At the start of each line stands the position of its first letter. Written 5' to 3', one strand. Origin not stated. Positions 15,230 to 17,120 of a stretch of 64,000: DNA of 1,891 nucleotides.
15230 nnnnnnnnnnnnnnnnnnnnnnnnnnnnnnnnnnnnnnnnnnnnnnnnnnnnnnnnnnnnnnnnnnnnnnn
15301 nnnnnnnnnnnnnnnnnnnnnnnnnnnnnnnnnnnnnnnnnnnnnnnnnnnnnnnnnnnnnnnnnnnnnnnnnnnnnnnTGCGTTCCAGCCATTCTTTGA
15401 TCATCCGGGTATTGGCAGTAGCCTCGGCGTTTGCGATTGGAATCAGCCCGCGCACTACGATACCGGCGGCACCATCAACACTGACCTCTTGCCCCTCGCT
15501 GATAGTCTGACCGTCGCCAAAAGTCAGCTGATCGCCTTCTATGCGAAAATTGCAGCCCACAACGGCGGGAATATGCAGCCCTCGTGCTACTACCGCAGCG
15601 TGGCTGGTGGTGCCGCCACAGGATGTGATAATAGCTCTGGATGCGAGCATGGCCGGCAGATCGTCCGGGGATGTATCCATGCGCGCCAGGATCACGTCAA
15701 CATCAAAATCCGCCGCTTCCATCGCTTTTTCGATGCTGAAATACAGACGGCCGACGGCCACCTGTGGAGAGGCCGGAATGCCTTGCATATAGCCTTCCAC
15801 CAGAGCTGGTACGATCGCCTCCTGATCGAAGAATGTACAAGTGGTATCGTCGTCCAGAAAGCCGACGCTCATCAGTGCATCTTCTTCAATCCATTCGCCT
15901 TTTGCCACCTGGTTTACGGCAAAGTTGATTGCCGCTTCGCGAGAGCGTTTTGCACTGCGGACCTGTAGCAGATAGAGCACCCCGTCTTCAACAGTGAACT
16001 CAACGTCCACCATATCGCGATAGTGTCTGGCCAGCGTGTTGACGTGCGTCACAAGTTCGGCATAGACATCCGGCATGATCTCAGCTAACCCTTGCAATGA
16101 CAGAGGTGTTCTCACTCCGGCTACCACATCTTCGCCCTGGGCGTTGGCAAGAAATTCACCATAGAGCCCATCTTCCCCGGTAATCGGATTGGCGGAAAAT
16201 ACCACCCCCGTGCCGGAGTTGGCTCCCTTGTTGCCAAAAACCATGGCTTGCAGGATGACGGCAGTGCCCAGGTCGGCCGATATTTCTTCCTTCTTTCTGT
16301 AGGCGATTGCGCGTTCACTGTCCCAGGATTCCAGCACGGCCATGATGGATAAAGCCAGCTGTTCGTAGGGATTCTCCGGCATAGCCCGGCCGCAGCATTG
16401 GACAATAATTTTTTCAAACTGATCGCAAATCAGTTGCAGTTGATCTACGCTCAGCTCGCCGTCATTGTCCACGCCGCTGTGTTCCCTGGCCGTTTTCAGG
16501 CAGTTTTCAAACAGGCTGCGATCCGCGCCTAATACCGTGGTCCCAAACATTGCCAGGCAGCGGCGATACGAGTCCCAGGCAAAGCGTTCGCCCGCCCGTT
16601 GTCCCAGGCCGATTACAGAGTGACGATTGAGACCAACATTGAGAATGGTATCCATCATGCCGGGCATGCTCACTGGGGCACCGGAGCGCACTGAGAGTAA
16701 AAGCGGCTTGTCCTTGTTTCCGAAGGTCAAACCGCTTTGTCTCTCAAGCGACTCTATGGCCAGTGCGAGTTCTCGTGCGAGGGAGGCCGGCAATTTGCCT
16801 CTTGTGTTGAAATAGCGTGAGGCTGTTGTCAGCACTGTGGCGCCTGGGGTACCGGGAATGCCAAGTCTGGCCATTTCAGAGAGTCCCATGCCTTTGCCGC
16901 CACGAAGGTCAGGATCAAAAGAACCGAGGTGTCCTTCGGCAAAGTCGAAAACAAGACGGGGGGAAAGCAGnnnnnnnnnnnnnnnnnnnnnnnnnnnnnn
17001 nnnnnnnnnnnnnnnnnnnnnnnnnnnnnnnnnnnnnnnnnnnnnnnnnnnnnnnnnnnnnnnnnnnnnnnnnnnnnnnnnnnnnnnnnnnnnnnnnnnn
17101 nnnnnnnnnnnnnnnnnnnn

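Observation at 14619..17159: PPDK-type dikinase whose PEP/pyruvate barrel is replaced by an unrelated ~270-aa helical domain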

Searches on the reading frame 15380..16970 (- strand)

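Call 73: search_solved_structures(query=window:15380-16970:-, max_evalue=1e-100, show_alignments=2)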
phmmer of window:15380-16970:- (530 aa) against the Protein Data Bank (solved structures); distinct sequences matched with E-value up to 1e-100: 11.
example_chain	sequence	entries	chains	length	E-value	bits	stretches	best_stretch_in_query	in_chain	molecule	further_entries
9pzl_A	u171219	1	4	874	1.8e-122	413.1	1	6-529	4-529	Pyruvate, phosphate dikinase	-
1kbl_A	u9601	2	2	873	2e-122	412.9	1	6-529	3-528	PYRUVATE PHOSPHATE DIKINASE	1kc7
1ggo_A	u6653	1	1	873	1e-121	410.6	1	6-529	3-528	PROTEIN (PYRUVATE, PHOSPHATE DIKINASE)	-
1dik_A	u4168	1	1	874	1.2e-121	410.3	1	6-529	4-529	PYRUVATE PHOSPHATE DIKINASE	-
1jde_A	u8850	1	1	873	1.4e-121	410.1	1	6-529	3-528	PYRUVATE, PHOSPHATE DIKINASE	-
1vbg_A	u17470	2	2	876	1.9e-121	409.7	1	7-525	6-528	pyruvate,orthophosphate dikinase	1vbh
2r82_A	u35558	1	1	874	6e-121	408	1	6-529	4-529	Pyruvate, phosphate dikinase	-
2dik_A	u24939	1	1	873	9.5e-121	407.4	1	6-529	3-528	PROTEIN (PYRUVATE PHOSPHATE DIKINASE)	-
5jvn_A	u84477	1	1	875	2.6e-120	405.9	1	6-515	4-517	Pyruvate, phosphate dikinase, chloroplastic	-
5jvj_A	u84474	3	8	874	1.9e-119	403.1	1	6-527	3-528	Pyruvate, phosphate dikinase, chloroplastic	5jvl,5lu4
2x0s_A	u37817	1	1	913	4e-105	355.8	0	20-292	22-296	PYRUVATE PHOSPHATE DIKINASE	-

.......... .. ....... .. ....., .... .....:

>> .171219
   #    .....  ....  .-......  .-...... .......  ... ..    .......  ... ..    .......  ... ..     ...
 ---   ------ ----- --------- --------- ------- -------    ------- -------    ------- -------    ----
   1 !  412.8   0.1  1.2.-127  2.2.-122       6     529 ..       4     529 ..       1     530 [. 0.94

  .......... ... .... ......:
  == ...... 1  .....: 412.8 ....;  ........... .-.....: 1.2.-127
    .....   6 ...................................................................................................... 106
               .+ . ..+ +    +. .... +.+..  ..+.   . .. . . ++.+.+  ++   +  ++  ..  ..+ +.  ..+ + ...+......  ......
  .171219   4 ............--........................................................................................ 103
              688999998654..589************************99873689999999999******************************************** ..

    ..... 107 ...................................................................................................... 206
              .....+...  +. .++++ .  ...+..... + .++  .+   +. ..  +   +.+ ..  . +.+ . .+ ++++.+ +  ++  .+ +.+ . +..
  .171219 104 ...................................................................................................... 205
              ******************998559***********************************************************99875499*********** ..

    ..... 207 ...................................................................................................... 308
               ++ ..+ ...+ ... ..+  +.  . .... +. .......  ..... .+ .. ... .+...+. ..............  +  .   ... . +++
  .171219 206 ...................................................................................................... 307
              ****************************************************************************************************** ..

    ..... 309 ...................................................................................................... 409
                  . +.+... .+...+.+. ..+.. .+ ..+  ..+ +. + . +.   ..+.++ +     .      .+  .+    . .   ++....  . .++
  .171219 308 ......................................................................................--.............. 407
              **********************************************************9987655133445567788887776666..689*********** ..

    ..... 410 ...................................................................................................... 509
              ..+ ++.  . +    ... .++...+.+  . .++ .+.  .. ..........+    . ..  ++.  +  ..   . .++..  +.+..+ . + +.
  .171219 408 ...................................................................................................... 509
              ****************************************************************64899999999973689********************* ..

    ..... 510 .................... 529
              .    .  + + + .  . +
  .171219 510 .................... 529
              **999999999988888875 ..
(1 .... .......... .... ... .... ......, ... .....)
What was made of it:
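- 15810..16964 (-): ATP-grasp nucleotide-binding domain plus first linker (residues ~86-470). K109, R178, E407, Q419 and R421 correspond to PPDK K22, R92, E323, Q335 and R337. Residue-by-residue alignment to 1kbl/9pzl (call 73).
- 15444..15809 (-): Phosphohistidine swivel domain (residues ~471-592), motif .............. Alignment to the PPDK central domain (call 73).
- On PPDK (EC 2.7.9.1; TIGR01828): Residue alignment to 1kbl (call 73).
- The domain occupies exactly the position of the catalytic barrel (call 73).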
